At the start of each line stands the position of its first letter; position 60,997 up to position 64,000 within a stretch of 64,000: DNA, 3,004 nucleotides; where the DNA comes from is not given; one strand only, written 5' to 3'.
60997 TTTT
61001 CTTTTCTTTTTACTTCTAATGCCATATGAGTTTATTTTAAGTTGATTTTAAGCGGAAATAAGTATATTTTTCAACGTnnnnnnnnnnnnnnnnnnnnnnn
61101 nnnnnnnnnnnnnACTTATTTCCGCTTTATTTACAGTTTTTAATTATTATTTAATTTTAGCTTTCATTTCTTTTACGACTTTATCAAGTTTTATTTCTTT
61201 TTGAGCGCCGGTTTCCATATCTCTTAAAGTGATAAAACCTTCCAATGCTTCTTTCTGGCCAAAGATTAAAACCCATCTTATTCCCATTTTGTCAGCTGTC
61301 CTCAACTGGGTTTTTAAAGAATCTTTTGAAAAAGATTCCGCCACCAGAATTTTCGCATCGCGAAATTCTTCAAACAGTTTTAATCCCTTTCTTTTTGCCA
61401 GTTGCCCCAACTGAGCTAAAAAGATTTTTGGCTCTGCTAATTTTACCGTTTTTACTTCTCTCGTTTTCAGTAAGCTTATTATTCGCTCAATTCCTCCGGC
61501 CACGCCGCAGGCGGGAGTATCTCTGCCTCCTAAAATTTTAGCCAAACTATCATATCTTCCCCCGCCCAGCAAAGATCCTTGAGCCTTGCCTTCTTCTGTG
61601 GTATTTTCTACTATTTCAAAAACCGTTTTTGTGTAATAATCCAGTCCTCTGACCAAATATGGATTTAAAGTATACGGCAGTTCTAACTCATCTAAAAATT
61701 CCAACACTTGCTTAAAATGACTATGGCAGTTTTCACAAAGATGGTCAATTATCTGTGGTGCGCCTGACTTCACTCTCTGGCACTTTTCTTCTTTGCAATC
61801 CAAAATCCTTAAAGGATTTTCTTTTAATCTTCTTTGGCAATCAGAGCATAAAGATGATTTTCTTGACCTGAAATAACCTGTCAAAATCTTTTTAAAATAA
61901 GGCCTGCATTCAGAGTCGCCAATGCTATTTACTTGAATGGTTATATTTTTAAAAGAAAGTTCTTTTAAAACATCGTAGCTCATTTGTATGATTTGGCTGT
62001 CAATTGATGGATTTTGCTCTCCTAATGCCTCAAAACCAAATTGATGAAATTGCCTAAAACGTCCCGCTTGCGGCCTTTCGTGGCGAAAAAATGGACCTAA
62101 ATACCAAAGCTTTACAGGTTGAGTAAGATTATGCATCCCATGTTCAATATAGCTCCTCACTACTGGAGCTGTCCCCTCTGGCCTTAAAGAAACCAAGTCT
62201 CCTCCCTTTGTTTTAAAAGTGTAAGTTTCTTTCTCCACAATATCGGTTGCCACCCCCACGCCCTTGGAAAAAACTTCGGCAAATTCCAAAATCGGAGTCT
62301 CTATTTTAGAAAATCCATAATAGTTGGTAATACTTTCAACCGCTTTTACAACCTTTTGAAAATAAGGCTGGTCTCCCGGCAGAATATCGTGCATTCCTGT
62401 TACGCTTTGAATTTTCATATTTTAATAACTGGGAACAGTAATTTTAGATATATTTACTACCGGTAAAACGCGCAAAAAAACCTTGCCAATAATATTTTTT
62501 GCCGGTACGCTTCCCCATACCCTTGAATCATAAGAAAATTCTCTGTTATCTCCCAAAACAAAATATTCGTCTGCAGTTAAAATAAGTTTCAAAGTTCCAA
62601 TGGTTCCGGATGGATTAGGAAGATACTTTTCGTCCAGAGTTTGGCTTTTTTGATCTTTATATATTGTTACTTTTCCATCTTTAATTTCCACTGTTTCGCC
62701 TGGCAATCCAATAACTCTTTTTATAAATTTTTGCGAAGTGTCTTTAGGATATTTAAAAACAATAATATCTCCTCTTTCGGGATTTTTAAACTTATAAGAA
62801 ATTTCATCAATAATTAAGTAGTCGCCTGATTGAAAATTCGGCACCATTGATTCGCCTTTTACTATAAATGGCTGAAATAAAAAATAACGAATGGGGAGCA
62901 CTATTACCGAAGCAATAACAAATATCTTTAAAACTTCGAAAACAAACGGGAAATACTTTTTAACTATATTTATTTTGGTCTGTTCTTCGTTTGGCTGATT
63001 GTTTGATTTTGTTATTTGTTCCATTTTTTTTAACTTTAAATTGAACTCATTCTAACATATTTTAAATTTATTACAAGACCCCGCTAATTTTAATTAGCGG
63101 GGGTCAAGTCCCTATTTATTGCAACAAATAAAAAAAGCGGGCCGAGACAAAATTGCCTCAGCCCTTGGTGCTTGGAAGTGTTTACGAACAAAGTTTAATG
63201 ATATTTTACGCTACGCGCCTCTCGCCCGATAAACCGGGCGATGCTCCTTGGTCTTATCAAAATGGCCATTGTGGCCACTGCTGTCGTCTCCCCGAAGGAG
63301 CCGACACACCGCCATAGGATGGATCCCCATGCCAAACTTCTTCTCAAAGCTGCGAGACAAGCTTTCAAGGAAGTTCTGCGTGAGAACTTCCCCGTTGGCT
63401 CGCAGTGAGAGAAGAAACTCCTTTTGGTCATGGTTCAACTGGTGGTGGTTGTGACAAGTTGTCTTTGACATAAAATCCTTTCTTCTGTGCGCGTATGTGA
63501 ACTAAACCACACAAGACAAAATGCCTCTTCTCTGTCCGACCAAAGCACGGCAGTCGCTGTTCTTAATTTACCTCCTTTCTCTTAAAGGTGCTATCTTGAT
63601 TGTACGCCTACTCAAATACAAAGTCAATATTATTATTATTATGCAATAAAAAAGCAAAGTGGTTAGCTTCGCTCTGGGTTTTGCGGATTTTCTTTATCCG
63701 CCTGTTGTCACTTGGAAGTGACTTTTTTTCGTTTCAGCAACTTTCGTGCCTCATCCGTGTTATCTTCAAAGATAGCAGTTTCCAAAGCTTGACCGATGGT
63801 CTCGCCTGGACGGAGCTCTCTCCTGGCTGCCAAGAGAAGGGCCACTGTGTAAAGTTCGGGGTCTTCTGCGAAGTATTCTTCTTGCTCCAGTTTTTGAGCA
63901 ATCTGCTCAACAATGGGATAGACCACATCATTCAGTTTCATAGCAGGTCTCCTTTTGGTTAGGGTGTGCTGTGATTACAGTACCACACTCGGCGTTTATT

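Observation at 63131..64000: Abrupt compositional switch to about 47-50% GC with a self-contained two-gene cassette carrying consensus sigma-70 promoter, strong RBSs and terminators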

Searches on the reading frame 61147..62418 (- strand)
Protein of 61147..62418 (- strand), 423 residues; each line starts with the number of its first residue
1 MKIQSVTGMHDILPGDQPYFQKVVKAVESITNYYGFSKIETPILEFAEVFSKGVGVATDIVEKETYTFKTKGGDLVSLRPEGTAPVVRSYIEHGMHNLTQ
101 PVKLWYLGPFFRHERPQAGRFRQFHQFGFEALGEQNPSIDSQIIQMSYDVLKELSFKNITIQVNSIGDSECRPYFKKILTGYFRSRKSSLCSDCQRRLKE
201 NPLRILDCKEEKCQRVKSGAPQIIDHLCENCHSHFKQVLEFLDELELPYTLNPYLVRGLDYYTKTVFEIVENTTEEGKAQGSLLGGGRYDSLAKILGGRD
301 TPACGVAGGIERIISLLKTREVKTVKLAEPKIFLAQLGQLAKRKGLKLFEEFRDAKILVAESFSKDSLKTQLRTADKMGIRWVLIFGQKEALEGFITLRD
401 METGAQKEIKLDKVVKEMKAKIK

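Call 95: list_cluster_members(proteins=[window:61147-62418:-, window:62422-63024:-, window:63708-63941:-, P0062, P0069, P0070, P0071, P0054, P0001, P0043])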
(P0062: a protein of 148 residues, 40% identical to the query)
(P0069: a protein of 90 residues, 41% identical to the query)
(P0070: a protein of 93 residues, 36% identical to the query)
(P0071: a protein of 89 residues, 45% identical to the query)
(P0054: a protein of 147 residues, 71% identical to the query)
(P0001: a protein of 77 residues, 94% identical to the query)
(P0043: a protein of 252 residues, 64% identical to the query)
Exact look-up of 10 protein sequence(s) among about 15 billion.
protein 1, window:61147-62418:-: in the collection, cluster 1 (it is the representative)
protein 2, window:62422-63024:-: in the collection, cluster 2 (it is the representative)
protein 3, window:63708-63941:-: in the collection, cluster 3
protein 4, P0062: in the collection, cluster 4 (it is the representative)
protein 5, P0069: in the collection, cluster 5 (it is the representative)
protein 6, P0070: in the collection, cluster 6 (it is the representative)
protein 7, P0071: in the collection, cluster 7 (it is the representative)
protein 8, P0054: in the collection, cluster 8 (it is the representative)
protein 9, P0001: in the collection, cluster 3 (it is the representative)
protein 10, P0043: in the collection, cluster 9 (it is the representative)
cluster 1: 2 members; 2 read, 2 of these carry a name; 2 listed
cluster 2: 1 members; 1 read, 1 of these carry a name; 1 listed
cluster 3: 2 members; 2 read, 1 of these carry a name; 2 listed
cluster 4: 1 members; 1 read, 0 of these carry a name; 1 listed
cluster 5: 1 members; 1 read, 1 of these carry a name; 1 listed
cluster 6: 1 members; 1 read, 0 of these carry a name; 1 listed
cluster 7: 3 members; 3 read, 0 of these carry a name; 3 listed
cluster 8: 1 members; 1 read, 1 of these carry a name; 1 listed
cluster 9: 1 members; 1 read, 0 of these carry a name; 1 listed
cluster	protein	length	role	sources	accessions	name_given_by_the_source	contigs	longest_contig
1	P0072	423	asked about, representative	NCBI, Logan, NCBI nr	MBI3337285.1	MAG: histidine--tRNA ligase [Candidatus Staskawiczbacteria bacterium] | histidine--tRNA ligase [Candidatus Staskawiczbacteria bacterium]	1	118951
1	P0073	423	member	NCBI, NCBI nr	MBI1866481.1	MAG: histidine--tRNA ligase [Candidatus Staskawiczbacteria bacterium] | histidine--tRNA ligase [Candidatus Staskawiczbacteria bacterium]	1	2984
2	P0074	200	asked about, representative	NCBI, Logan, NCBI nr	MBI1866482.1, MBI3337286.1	MAG: signal peptidase I [Candidatus Staskawiczbacteria bacterium] | signal peptidase I [Candidatus Staskawiczbacteria bacterium]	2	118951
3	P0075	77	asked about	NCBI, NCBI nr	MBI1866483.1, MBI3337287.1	MAG: hypothetical protein HY005_01520 [Candidatus Staskawiczbacteria bacterium] | hypothetical protein [Candidatus Staskawiczbacteria bacterium]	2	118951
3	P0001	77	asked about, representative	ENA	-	-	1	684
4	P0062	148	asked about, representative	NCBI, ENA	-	-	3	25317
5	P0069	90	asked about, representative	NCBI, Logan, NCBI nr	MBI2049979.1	MAG: hypothetical protein HYT35_00795 [Candidatus Staskawiczbacteria bacterium] | hypothetical protein [Candidatus Staskawiczbacteria bacterium]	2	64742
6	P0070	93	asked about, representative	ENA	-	-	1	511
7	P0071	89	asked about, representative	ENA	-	-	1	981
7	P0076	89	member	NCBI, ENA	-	-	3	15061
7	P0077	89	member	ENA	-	-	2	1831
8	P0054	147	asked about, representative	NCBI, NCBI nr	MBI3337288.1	MAG: hypothetical protein HY005_01525, partial [Candidatus Staskawiczbacteria bacterium] | hypothetical protein [Candidatus Staskawiczbacteria bacterium]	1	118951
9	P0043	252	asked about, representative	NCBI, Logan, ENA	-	-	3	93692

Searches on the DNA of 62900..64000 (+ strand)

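Call 5: search_rna_families(source=window, start=62900, end=64000, threshold=evalue, max_evalue=10, show_alignments=3)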
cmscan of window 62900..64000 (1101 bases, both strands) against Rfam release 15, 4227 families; matches with E-value up to 10: 7.
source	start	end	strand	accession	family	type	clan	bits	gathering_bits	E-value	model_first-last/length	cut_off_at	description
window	63010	63165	-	RF02527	SSRC38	Gene; sRNA;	-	29.1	80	0.0074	1-166/166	no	Streptococcus sRNA SSRC38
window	63015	63153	+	RF04150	MIR2655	Gene; miRNA;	-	23.3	122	0.44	55-219/267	no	MIR2655 microRNA precursor family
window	63731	63798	-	RF02125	JPX_2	Gene; lncRNA;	-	19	48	0.4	1-69/69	no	JPX transcript, XIST activator conserved region 2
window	63337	63459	+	RF00412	SNORA21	Gene; snRNA; snoRNA; HACA-box;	CL00031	16.5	80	1.5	1-136/136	no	Small nucleolar RNA SNORA21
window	63038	63121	+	RF00041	Entero_OriR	Cis-reg;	-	15.7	80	2.7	1-121/121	no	Enteroviral 3' UTR element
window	63127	63255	-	RF00558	L20_leader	Cis-reg; leader;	-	14.8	58.7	8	1-127/127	no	Ribosomal protein L20 leader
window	63341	63414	+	RF00989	mir-492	Gene; miRNA;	-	14.5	76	4.2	1-75/75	no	mir-492 microRNA precursor family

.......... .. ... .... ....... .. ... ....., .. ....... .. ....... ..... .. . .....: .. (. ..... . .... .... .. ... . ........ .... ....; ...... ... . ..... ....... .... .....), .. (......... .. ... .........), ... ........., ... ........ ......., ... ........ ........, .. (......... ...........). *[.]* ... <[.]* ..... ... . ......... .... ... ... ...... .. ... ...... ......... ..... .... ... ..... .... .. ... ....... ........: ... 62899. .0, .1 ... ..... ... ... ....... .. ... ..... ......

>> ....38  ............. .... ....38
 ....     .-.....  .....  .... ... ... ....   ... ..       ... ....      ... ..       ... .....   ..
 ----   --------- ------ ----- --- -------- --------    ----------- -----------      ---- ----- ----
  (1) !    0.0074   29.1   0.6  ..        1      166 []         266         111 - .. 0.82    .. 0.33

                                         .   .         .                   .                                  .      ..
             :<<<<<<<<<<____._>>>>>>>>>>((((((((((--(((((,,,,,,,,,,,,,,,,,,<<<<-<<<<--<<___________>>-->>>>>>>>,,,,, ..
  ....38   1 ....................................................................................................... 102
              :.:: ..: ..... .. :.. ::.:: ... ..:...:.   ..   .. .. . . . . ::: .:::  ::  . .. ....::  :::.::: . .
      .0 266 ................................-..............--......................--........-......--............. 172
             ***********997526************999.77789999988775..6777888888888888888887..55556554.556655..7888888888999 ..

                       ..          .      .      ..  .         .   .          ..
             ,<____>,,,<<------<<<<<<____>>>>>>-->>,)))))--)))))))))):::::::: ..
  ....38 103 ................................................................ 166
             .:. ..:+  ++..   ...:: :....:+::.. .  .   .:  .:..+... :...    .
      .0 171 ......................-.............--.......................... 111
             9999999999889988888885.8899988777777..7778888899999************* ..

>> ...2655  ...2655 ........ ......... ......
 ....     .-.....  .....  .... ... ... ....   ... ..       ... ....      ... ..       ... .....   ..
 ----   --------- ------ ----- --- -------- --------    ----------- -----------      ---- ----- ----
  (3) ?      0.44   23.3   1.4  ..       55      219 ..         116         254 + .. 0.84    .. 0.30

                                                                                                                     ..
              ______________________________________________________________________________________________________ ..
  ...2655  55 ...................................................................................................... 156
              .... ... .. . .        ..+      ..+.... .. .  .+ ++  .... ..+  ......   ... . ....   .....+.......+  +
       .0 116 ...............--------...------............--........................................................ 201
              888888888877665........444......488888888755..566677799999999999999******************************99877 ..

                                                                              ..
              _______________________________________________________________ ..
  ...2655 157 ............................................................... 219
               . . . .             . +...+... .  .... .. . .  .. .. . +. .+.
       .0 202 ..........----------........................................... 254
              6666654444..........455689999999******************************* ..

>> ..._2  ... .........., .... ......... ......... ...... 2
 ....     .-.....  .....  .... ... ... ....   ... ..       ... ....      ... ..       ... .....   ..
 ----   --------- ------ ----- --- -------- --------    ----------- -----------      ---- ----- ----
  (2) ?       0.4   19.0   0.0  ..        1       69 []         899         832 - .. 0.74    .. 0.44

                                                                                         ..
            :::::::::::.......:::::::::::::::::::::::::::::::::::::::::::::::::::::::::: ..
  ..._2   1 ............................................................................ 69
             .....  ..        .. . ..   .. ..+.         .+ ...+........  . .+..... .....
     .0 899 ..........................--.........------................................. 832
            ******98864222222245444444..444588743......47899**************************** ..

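Call 9: search_dna_similar(query=window:63100-64000:+, collection=phages, mode=distant)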
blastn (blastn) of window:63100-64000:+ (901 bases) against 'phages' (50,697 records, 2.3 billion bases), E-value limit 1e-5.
No match.

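Call 10: search_dna_similar(query=window:63100-64000:+, collection=plasmids, mode=distant)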
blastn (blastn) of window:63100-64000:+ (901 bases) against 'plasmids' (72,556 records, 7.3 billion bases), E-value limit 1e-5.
No match.

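Call 11: search_dna_similar(query=window:63100-64000:+, collection=ecoli_genomes, mode=distant)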
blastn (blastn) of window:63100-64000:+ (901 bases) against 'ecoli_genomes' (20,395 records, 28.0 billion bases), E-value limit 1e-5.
No match.

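Call 98: search_rna_families(sources=[L006, L010, L021, L022, L027], threshold=gathering)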
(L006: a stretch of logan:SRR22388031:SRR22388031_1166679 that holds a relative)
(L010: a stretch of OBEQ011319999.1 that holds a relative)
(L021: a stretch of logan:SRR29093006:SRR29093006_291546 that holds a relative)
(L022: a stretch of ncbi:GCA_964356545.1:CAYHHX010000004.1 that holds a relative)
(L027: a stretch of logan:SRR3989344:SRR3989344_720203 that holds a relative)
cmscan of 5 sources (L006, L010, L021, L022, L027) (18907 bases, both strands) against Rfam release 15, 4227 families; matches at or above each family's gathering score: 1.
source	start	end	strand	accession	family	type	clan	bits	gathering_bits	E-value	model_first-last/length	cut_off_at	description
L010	2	73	+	RF00005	tRNA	Gene; tRNA;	CL00001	75.6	29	2.7e-15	1-71/71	no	tRNA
